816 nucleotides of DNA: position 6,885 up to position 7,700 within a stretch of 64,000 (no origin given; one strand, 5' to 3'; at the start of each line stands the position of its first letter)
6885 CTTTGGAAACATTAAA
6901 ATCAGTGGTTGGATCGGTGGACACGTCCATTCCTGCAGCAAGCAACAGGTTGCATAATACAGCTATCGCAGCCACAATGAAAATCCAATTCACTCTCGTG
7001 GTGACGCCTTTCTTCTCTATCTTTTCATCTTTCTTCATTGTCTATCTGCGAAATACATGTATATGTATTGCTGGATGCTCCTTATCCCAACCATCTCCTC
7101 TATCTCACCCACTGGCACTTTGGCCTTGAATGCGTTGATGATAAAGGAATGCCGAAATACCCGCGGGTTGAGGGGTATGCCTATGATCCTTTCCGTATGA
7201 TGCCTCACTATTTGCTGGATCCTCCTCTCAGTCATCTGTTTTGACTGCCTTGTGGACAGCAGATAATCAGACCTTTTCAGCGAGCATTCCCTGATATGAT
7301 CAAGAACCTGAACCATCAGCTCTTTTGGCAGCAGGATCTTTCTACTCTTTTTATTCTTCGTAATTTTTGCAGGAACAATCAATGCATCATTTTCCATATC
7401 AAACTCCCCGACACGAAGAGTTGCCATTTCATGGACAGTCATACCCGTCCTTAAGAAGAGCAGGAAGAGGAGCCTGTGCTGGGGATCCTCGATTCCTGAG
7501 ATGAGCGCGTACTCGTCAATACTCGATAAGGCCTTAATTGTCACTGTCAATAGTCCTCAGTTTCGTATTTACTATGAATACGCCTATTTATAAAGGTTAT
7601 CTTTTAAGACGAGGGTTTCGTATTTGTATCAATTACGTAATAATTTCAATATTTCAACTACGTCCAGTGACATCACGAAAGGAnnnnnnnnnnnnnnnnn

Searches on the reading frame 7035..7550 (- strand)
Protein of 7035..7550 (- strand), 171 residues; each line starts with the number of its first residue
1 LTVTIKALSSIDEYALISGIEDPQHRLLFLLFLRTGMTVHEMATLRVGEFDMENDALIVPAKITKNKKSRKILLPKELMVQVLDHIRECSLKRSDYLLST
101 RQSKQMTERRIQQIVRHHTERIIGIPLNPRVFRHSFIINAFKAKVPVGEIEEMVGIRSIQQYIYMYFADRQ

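Call 29: search_protein_families(library=pfam, proteins=[window:7035-7550:-], max_evalue=0.01)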
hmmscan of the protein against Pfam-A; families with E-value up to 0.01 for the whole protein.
window:7035-7550:- (171 aa): 1 family
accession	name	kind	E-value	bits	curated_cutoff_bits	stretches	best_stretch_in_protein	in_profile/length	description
PF00589.27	Phage_integrase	-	2.9e-16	60.1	27.1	1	23-162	22-162/172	Phage integrase family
